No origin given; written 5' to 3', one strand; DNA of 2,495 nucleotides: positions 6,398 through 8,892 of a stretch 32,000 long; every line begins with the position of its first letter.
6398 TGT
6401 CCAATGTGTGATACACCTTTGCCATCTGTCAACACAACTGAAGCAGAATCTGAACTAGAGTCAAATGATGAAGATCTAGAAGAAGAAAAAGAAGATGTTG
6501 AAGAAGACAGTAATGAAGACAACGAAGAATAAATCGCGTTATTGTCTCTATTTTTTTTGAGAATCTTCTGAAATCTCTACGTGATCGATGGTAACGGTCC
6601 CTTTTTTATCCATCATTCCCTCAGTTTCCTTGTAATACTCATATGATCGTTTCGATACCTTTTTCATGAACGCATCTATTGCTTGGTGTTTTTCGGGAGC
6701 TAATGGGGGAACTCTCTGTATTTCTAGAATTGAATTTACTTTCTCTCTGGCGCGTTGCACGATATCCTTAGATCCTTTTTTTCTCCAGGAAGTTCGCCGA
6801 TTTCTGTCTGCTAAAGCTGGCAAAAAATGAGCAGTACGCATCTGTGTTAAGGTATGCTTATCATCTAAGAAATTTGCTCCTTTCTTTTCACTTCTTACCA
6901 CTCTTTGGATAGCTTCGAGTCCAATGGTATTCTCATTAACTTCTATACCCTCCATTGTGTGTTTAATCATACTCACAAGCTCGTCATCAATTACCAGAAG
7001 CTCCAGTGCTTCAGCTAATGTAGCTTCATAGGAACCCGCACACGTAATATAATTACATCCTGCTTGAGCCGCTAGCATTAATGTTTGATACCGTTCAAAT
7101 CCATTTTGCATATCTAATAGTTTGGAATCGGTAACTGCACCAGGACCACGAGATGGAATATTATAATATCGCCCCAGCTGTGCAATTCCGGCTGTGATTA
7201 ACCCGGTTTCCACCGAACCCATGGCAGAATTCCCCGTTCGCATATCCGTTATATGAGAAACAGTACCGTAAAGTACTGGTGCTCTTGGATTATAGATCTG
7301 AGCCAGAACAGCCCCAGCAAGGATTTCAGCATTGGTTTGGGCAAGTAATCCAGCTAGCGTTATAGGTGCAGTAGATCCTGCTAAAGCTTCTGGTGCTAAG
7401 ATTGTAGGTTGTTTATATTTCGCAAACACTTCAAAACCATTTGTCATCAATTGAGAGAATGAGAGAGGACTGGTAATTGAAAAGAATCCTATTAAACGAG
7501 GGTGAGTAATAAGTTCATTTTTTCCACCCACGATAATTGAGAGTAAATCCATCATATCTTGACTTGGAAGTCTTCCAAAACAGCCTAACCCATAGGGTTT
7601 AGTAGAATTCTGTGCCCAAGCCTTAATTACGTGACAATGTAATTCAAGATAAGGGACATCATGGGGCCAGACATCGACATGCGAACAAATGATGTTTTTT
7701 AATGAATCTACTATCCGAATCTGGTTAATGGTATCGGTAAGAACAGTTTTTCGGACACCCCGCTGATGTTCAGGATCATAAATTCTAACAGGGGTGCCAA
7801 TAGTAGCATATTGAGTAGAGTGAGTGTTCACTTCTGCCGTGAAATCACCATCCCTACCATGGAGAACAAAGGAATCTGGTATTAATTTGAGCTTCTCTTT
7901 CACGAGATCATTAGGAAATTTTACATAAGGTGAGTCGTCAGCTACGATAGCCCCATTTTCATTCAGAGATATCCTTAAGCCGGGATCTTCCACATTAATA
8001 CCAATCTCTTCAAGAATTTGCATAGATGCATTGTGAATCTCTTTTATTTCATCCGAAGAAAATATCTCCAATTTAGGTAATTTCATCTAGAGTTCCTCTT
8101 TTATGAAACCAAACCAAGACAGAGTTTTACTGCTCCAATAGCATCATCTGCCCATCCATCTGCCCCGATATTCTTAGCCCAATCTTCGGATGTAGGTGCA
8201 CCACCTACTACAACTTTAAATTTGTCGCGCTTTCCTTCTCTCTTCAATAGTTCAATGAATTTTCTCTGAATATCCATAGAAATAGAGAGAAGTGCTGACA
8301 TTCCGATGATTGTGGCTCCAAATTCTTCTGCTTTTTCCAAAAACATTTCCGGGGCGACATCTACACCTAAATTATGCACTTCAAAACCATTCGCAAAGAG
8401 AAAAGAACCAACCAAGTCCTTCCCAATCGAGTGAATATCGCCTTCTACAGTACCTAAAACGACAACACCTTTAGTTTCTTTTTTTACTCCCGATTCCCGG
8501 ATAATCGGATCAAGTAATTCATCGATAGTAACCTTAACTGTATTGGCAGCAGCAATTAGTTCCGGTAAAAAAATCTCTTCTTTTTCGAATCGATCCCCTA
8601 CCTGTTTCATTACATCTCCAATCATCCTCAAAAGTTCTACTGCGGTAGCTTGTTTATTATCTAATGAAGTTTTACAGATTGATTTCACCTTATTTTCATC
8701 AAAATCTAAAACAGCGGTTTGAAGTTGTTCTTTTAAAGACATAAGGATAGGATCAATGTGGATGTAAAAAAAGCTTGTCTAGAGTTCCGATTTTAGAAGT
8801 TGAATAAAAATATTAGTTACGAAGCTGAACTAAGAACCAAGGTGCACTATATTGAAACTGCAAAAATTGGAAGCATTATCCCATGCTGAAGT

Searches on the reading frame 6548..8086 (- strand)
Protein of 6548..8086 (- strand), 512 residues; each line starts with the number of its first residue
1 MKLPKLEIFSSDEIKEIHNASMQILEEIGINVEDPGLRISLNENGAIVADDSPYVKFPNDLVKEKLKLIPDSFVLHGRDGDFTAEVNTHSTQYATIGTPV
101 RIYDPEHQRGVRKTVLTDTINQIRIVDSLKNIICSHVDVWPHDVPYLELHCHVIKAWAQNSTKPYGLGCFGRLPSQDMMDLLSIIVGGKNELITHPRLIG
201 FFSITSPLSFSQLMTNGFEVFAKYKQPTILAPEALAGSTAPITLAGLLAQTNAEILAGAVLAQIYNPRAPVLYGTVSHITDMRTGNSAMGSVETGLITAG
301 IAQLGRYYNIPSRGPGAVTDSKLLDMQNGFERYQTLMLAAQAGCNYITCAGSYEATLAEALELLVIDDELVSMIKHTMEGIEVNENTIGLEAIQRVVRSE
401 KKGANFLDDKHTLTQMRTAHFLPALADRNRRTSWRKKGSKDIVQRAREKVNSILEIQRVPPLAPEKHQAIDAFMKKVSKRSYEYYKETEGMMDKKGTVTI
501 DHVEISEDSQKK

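Call 6: search_protein_families(library=pfam, proteins=[window:6548-8086:-])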
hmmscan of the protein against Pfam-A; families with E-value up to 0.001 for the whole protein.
window:6548-8086:- (512 aa): 1 family
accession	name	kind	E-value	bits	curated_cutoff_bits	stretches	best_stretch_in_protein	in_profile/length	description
PF06253.16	MTTB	-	6.2e-103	344.9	25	1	2-476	27-494/500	Trimethylamine methyltransferase (MTTB)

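Call 7: search_protein_families(library=ncbifam, proteins=[window:6548-8086:-])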
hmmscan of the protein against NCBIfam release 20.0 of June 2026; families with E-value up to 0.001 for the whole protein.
window:6548-8086:- (512 aa): 1 family
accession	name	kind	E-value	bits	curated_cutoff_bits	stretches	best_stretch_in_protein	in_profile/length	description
TIGR02369.2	trimeth_pyl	equivalog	5e-117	391.3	525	1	5-476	2-467/469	[trimethylamine--corrinoid protein] Co-methyltransferase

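Call 24: search_solved_structures(query=window:6548-8086:-, show_alignments=1)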
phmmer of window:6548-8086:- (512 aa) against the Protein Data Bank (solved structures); distinct sequences matched with E-value up to 0.001: 5.
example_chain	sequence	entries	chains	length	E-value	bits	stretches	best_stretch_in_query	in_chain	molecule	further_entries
9yce_A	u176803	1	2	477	4e-73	250.2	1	3-478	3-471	Glycine betaine methyltransferase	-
2qne_A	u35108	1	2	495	5.1e-73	249.8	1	3-478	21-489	Putative methyltransferase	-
7xcl_A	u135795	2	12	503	3.7e-64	220.6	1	5-479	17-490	Trimethylamine methyltransferase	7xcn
7xcm_A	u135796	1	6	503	5.4e-64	220.1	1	5-479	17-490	Trimethylamine methyltransferase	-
4yyc_A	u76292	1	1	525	4.6e-54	187.3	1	5-476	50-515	Putative trimethylamine methyltransferase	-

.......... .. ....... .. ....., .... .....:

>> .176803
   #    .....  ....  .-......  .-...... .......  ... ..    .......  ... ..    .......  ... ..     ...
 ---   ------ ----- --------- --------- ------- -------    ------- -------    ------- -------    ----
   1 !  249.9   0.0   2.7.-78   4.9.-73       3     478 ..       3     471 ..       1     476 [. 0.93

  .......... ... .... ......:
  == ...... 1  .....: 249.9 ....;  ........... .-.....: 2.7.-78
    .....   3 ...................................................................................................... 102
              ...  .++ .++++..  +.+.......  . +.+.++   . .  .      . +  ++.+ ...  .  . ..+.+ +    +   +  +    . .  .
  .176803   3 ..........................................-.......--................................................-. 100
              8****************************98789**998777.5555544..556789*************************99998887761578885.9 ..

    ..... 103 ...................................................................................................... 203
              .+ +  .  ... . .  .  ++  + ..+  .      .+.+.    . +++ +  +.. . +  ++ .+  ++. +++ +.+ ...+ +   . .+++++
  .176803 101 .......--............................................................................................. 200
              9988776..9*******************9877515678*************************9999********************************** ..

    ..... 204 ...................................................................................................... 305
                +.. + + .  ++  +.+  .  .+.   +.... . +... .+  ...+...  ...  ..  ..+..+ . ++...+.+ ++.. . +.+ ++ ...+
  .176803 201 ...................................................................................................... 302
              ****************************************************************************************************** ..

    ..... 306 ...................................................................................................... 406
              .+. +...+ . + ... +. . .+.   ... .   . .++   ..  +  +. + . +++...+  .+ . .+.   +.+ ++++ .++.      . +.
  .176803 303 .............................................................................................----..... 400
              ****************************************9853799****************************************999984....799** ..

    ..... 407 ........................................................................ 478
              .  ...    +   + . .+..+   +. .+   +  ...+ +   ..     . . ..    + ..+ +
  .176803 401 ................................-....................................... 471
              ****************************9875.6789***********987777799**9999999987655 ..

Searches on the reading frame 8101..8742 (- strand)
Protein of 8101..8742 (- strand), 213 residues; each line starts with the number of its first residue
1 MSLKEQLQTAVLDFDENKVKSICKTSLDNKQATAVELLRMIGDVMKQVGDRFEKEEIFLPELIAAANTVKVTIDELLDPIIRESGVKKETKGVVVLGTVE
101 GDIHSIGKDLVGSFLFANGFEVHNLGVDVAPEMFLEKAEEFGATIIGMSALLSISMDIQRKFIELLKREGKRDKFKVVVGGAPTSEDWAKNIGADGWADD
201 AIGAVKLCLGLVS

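Call 6: search_protein_families(library=pfam, proteins=[window:8101-8742:-])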
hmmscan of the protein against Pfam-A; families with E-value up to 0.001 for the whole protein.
window:8101-8742:- (213 aa): 2 families
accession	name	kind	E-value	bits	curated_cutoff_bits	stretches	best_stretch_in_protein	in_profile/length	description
PF02310.24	B12-binding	-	4.7e-24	85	32.1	1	93-205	2-120/121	B12 binding domain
PF02607.22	B12-binding_2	-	1.2e-14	54.7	23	1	4-76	2-73/74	B12 binding domain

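Call 7: search_protein_families(library=ncbifam, proteins=[window:8101-8742:-])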
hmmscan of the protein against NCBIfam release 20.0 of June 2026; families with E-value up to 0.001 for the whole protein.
window:8101-8742:- (213 aa): 15 families
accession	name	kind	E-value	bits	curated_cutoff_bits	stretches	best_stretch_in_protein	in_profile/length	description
NF047995.1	corrinoid_MtgC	exception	8.2e-57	192.1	310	1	3-211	4-212/215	glycine betaine-specific corrinoid protein MtgC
NF041607.1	dimeth_corrin_MtbC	equivalog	1.3e-48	165.3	350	1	10-206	4-197/203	dimethylamine corrinoid protein MtbC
TIGR02370.1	pyl_corrinoid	subfamily_domain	4.5e-48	163.3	215.3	1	7-202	2-195/197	methyltransferase cognate corrinoid protein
NF047996.1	corrin_MtgC_2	exception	2e-38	132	370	1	7-208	8-206/212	glycine betaine-specific corrinoid protein MtgC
TIGR02082.1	metH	equivalog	1.6e-32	112.2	1010.85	1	2-191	645-831/1182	methionine synthase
NF007024.0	PRK09490.1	equivalog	7.4e-27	93.5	1497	1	43-186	701-844/1234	methionine synthase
NF040669.1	MtaC2_Meth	equivalog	1.3e-22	80.4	450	1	7-209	46-243/267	methanol--corrinoid protein MtaC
NF040655.1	MtaC_Meth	equivalog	4.4e-19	68.5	420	1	6-207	38-233/253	methanol--corrinoid protein MtaC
NF002612.0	PRK02261.1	equivalog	9.4e-12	44.7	110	1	92-181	4-92/148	methylaspartate mutase subunit S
NF052385.1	Lys_5_6_beta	equivalog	2.8e-09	37.1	280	1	98-195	108-217/241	lysine 5,6-aminomutase subunit beta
TIGR01501.1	MthylAspMutase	equivalog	6.8e-09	35.6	135.8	1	93-154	3-64/134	methylaspartate mutase subunit S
NF052513.1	TransRegCarH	equivalog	2.3e-08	33.6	400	1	2-195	82-262/274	HTH-type transcriptional repressor CarH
NF040743.1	ornith_mutase_E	equivalog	1.6e-07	29.7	800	1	76-195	582-706/730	D-ornithine 4,5-aminomutase subunit OraE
TIGR00640.1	acid_CoA_mut_C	subfamily_domain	2e-06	27.8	57.45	1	96-189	7-99/132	methylmalonyl-CoA mutase C-terminal domain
NF006944.0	PRK09426.1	equivalog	3.1e-05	22.1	876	1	32-188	525-685/721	methylmalonyl-CoA mutase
